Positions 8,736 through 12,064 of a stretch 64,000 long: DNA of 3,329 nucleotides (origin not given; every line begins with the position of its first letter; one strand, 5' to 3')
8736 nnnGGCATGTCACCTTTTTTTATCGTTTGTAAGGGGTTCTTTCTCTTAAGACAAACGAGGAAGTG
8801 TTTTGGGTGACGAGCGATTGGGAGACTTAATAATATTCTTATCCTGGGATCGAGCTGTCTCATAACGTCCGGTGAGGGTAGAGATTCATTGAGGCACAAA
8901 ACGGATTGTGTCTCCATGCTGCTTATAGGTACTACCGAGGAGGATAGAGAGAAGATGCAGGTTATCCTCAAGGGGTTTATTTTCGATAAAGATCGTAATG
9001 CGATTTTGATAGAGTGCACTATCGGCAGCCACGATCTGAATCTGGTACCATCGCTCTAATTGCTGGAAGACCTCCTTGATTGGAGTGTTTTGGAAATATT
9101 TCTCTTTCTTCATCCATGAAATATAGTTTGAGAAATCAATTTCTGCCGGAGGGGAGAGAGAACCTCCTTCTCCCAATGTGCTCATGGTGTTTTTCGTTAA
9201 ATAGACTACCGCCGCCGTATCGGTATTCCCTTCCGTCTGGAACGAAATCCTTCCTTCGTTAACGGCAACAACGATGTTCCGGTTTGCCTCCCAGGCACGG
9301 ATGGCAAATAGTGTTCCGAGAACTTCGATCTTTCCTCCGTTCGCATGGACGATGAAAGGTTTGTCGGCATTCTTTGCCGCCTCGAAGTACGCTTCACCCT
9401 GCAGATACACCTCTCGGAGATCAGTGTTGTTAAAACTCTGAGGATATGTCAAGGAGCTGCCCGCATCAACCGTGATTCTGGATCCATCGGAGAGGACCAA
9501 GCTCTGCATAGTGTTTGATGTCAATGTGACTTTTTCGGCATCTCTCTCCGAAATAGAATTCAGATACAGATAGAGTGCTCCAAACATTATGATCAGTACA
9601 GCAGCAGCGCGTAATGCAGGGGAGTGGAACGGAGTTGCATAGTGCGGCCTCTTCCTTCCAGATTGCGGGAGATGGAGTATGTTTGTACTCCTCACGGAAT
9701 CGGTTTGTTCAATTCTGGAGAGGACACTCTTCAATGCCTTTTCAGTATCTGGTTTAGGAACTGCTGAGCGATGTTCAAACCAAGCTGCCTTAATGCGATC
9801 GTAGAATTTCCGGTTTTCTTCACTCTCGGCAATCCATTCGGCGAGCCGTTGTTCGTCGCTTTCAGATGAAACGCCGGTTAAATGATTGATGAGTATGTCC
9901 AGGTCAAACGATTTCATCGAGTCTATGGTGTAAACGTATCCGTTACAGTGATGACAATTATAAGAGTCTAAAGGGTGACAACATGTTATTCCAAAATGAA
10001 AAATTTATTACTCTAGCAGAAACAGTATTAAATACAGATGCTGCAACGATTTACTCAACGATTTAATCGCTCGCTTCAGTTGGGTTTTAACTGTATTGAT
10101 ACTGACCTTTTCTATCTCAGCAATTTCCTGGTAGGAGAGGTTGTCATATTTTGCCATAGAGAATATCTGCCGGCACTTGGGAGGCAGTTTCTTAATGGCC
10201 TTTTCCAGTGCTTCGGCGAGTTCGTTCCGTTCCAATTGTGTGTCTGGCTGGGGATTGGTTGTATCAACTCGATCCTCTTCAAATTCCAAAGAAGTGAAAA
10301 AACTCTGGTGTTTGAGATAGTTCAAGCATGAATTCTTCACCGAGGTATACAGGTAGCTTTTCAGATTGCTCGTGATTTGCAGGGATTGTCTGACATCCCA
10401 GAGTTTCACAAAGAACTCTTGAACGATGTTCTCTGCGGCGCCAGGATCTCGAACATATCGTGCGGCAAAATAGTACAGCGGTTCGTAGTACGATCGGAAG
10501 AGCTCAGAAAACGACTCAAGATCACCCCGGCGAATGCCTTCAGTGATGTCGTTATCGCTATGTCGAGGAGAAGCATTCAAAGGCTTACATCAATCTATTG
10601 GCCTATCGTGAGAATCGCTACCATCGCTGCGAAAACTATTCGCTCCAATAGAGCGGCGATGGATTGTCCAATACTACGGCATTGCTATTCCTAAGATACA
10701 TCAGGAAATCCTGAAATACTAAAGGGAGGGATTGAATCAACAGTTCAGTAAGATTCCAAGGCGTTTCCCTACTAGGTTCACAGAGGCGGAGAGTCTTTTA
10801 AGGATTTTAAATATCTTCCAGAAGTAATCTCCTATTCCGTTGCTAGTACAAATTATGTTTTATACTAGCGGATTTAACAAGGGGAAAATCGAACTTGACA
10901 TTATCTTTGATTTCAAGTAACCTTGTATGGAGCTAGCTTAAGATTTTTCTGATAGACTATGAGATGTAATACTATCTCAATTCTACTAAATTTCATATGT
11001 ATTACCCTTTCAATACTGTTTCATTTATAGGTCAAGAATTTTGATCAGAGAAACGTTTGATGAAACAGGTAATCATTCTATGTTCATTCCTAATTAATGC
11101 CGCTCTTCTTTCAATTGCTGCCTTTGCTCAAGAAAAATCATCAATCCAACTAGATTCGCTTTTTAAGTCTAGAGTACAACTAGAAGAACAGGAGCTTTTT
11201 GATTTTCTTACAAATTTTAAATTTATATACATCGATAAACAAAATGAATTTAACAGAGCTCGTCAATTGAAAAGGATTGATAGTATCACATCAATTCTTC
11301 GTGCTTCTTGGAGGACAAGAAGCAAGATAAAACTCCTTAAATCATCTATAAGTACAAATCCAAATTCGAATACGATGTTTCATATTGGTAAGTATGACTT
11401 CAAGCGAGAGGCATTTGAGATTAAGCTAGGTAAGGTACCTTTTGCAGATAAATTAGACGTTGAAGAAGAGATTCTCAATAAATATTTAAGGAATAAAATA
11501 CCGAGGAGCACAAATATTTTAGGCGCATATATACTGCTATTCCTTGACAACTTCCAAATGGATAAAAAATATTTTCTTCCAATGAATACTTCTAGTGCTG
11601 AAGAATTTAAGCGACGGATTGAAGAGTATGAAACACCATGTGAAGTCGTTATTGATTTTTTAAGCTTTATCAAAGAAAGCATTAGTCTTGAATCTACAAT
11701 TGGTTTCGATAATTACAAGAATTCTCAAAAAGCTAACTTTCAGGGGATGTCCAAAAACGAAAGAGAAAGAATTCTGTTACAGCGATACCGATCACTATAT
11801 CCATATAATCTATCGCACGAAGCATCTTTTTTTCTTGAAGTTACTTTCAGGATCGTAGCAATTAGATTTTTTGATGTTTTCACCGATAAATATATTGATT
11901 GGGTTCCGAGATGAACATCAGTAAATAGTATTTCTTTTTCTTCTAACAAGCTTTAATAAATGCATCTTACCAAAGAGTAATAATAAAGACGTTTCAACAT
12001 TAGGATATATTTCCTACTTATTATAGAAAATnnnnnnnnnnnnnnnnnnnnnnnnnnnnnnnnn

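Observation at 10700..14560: AT-rich (~33% GC) ~3.8 kb island of three unrecognisable secreted and membrane proteins inserted next to the ECF sigma gene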

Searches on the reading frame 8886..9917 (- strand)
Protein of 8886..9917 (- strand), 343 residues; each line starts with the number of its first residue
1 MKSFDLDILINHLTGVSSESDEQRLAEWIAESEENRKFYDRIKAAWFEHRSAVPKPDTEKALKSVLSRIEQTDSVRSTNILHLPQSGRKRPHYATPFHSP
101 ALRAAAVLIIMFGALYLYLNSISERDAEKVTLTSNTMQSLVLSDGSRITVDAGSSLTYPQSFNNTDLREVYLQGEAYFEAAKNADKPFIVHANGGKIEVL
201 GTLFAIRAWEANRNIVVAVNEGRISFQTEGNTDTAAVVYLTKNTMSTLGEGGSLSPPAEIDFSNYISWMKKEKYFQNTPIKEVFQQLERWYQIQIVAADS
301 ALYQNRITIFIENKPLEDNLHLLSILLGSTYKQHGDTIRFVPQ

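Call 3: search_protein_families(library=pfam, proteins=[window:8886-9917:-], max_evalue=1)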
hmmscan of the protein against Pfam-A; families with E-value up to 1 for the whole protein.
window:8886-9917:- (343 aa): 4 families
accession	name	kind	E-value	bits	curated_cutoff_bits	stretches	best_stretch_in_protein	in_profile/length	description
PF04773.18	FecR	-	2.2e-14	54.1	24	1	133-224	6-96/97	FecR protein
PF16344.10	FecR_C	-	4.2e-14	52.8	24.4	1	274-338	3-68/70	FecR, C-terminal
PF16220.10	DUF4880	-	0.04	14.2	25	1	18-43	16-41/43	Domain of unknown function (DUF4880)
PF16378.10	DUF4988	-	0.083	13.1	30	1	130-202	42-108/183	Domain of unknown function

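Call 54: find_encoding_contigs(protein=window:8886-9917:-, flank=10000, max_places=10)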
Protein window:8886-9917:- (343 aa): no gene with exactly this product is on record in the collection.

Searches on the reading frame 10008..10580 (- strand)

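Call 3: search_protein_families(library=pfam, proteins=[window:10008-10580:-], max_evalue=1)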
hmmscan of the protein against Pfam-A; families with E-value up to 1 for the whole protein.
window:10008-10580:- (190 aa): 11 families
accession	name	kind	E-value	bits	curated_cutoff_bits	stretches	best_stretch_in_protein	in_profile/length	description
PF08281.18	Sigma70_r4_2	-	5.9e-17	61.5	25.7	1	123-175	2-54/54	Sigma-70, region 4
PF04542.20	Sigma70_r2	-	9.8e-14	51.3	24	1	27-93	1-69/71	Sigma-70 region 2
PF04545.22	Sigma70_r4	-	2.6e-10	40.1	24.1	1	128-176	1-49/50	Sigma-70, region 4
PF07638.17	Sigma70_ECF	-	9.5e-07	29.3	21.1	1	99-175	109-179/185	ECF sigma factor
PF13412.12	HTH_24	-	0.0056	16.7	21.9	1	147-173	17-43/48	Winged helix-turn-helix DNA-binding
PF06657.18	Cep57_MT_bd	-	0.015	16.1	31.3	1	111-143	40-75/77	Centrosome microtubule-binding domain of Cep57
PF04297.20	UPF0122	-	0.019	15.6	22.7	1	134-183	20-69/101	Putative helix-turn-helix protein, YlxM / p13 like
PF14493.12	HTH_40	-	0.088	13.5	27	1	146-174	11-39/89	Helix-turn-helix domain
PF13542.12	HTH_Tnp_ISL3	-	0.12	12.2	27.4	1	138-171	19-50/51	Helix-turn-helix domain of transposase family ISL3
PF21433.2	M3K_C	-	0.17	12.8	27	1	117-177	18-78/105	Mevalonate-3-kinase, C-terminal domain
PF06226.18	DUF1007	-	0.4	11.1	27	1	80-153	71-146/211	Protein of unknown function (DUF1007)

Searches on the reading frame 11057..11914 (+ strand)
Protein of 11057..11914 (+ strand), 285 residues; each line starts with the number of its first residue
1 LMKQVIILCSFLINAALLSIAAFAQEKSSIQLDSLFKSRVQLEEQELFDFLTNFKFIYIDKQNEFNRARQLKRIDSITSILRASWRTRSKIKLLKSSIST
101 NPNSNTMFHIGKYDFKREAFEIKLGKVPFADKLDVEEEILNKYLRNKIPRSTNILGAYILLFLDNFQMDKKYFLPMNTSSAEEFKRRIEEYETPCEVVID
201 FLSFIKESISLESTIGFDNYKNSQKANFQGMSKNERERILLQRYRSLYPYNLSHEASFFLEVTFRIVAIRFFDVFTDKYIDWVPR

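Call 3: search_protein_families(library=pfam, proteins=[window:11057-11914:+], max_evalue=1)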
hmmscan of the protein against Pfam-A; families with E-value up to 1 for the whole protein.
window:11057-11914:+ (285 aa): 1 family
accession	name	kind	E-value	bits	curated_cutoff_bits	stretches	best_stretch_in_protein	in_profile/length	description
PF12771.13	SusD-like_2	-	0.0057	16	27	1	205-250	332-379/415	Starch-binding associating with outer membrane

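Call 4: search_protein_families(library=padloc, proteins=[window:11057-11914:+], max_evalue=1)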
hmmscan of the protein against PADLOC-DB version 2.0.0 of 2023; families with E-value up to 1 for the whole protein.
window:11057-11914:+ (285 aa): 0 families

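Call 5: search_protein_families(library=phrogs, proteins=[window:11057-11914:+], max_evalue=1)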
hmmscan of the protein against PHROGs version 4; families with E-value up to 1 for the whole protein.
window:11057-11914:+ (285 aa): 2 families
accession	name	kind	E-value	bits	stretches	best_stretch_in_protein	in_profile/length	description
phrog_37536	-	unknown function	0.078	14.3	1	73-136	8-77/135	-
phrog_30240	-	unknown function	0.22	11.3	1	23-75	276-328/438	-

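Call 6: search_protein_families(library=ncbifam, proteins=[window:11057-11914:+], max_evalue=1)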
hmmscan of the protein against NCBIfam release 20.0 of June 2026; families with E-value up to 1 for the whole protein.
window:11057-11914:+ (285 aa): 0 families

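Call 19: find_homologous_proteins(query=window:11057-11914:+, max_evalue=0.01)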
Query window:11057-11914:+ (285 aa): 1 proteins with E <= 0.01 among 1124 candidates.
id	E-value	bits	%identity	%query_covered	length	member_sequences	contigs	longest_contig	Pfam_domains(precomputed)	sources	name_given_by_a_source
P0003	4.8e-179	611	100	100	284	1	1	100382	-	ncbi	ncbi:MAG: hypothetical protein V1799_05710 [bacterium]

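Call 62: search_solved_structures(query=A4, max_evalue=10)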
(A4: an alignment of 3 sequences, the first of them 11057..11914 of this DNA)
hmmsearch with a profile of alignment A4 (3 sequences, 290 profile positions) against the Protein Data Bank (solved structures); distinct sequences matched with E-value up to 10: 3.
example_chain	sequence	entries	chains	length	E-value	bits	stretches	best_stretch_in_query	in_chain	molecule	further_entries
7z6h_B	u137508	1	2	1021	0.92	12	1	40-105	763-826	Cell cycle checkpoint protein RAD1,Cell cycle checkpoint protein RAD17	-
5e76_A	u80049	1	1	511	1.4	11.4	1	23-82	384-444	SusD-like protein BACOVA_02651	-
5e75_A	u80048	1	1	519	1.4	11.4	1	23-82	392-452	SusD-like protein BACOVA_02651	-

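Call 106: search_dna_similar(query=window:11057-11914:+, collection=plasmids, mode=protein, max_evalue=0.01, max_rows=10)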
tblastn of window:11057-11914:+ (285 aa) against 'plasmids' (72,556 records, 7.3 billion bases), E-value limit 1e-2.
No match.

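Call 108: search_protein_families(library=pfam, alignment_id=A4, max_evalue=1)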
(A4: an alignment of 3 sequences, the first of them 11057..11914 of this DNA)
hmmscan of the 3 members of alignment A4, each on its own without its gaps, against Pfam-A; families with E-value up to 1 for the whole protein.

A. member 1, window:11057-11914:+ (285 aa): 1 family
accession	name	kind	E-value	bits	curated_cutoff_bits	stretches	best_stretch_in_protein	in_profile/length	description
PF12771.13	SusD-like_2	-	0.0057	16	27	1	205-250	332-379/415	Starch-binding associating with outer membrane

B. families by the number of members that match (of 3 scanned): 1 family
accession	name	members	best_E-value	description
PF12771.13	SusD-like_2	1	0.0057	Starch-binding associating with outer membrane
